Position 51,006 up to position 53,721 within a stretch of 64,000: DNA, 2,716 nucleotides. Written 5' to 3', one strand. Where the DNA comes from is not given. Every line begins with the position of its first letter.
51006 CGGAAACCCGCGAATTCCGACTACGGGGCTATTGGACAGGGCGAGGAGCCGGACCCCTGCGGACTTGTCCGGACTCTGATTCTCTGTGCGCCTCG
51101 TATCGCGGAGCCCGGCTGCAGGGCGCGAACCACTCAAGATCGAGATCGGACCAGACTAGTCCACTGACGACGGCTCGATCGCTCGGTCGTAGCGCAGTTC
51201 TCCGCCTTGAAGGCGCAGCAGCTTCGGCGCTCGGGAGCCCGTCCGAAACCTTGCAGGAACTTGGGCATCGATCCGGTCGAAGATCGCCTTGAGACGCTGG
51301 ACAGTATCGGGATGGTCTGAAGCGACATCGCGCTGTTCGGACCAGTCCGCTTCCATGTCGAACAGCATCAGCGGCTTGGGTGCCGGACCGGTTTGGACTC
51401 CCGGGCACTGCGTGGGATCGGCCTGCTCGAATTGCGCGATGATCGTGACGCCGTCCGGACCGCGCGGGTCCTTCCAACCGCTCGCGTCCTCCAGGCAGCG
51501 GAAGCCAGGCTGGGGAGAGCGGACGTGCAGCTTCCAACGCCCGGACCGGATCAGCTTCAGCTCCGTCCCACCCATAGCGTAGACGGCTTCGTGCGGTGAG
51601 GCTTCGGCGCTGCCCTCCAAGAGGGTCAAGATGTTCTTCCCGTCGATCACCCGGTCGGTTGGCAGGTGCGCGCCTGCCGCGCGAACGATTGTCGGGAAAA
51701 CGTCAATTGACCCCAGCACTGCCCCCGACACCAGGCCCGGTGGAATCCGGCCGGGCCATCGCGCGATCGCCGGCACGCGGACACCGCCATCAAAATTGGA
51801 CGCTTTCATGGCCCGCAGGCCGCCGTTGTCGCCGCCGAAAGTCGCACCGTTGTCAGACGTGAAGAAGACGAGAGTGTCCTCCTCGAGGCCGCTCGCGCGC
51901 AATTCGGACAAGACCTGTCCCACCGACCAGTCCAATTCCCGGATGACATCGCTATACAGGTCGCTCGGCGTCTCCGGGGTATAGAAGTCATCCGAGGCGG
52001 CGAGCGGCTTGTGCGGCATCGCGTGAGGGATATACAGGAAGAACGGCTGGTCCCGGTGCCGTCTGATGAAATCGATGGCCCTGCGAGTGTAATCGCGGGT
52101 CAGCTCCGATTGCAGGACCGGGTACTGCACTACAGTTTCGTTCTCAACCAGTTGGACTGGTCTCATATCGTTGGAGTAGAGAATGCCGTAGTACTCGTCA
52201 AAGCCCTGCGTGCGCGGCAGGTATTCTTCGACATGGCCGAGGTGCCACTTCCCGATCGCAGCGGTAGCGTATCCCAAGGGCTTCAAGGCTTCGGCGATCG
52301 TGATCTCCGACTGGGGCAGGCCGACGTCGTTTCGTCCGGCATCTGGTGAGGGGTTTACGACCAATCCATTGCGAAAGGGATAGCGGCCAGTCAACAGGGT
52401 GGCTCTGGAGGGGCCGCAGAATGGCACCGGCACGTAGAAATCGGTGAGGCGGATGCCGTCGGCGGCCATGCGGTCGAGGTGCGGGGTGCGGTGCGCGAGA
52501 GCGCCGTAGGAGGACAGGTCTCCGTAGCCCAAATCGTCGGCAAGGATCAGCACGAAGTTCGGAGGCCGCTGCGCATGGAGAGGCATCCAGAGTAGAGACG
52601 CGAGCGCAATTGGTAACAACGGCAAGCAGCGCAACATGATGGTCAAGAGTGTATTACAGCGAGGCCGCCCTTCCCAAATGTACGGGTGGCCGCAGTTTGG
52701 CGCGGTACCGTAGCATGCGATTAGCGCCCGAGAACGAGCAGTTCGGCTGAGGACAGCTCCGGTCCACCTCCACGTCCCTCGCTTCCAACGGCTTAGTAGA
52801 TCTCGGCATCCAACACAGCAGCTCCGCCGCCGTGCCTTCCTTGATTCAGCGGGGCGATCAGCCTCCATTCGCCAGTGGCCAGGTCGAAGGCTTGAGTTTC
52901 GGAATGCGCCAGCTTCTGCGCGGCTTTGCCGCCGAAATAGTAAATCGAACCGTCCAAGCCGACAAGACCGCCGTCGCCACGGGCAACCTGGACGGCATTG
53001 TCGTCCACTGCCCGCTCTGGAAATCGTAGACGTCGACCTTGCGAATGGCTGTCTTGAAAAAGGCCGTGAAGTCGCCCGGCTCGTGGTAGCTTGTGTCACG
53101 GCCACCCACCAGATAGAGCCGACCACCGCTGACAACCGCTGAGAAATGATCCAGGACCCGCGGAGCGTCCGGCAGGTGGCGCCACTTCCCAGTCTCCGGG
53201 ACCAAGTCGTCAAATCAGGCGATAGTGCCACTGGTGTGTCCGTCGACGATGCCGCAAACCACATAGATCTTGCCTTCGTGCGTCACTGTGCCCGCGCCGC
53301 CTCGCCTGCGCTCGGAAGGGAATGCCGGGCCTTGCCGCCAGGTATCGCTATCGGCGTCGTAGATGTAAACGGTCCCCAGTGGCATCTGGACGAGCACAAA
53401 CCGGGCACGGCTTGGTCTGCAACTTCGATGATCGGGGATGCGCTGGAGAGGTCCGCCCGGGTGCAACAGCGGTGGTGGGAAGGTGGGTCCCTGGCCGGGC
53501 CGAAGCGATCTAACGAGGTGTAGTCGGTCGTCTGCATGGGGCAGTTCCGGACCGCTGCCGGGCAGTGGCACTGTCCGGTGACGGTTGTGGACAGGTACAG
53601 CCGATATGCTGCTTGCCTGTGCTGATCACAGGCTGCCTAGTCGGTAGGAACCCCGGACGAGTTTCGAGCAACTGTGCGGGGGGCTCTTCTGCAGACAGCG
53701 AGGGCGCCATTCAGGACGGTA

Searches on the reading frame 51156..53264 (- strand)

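Call 21: search_protein_families(library=pfam, proteins=[window:51156-53264:-], max_evalue=0.001)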
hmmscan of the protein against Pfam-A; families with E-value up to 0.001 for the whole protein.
window:51156-53264:- (702 aa): 4 families
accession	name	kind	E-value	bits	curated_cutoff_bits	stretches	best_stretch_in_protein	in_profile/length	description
PF00884.28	Sulfatase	-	4.2e-60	204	25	1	235-532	1-301/301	Sulfatase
PF01663.27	Phosphodiest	-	4.5e-09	36.8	23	0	238-313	2-74/342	Type I phosphodiesterase / nucleotide pyrophosphatase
PF16347.10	SGSH_C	-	5.4e-06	27.1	29.3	1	491-562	12-81/154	N-sulphoglucosamine sulphohydrolase, C-terminal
PF14707.11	Sulfatase_C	-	1.7e-05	25.9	30.9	1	556-669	1-96/127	C-terminal region of aryl-sulfatase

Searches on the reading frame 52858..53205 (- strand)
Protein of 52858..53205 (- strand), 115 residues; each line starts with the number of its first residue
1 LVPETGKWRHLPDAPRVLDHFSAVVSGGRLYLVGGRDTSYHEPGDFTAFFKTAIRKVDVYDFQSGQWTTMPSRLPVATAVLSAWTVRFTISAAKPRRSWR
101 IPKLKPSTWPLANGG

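Call 21: search_protein_families(library=pfam, proteins=[window:52858-53205:-], max_evalue=0.001)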
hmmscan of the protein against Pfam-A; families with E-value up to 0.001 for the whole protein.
window:52858-53205:- (115 aa): 5 families
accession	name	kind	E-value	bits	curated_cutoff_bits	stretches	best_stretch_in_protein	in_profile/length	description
PF01344.31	Kelch_1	-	3.3e-10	39.7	20.1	1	20-72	4-44/46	Kelch motif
PF13964.12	Kelch_6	-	5.6e-09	36.1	25.3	1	20-72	4-45/50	Kelch motif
PF13418.12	Kelch_4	-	4.8e-08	33.3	21.6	1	20-72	5-46/49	Galactose oxidase, central domain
PF07646.21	Kelch_2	-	1.3e-06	28.6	21.3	1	19-71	3-45/48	Kelch motif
PF13415.12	Kelch_3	-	0.00054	20.5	22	0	27-75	1-37/48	Galactose oxidase, central domain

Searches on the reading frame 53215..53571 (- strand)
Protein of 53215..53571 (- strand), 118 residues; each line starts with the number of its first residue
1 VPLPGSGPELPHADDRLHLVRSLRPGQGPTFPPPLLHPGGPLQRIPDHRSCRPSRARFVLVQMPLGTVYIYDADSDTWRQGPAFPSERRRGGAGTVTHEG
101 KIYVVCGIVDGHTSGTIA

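Call 21: search_protein_families(library=pfam, proteins=[window:53215-53571:-], max_evalue=0.001)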
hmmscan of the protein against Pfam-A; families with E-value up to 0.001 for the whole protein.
window:53215-53571:- (118 aa): 4 families
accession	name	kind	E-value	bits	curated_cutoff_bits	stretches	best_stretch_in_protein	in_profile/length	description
PF01344.31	Kelch_1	-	3.4e-07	30.1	20.1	0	64-83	25-44/46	Kelch motif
PF13964.12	Kelch_6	-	1.1e-05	25.7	25.3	0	63-86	25-48/50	Kelch motif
PF07646.21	Kelch_2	-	0.00047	20.4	21.3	0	89-111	1-21/48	Kelch motif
PF25210.1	Kelch_FKB95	-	0.00065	19.8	70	1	66-108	58-98/268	FKB95, Kelch-repeats domain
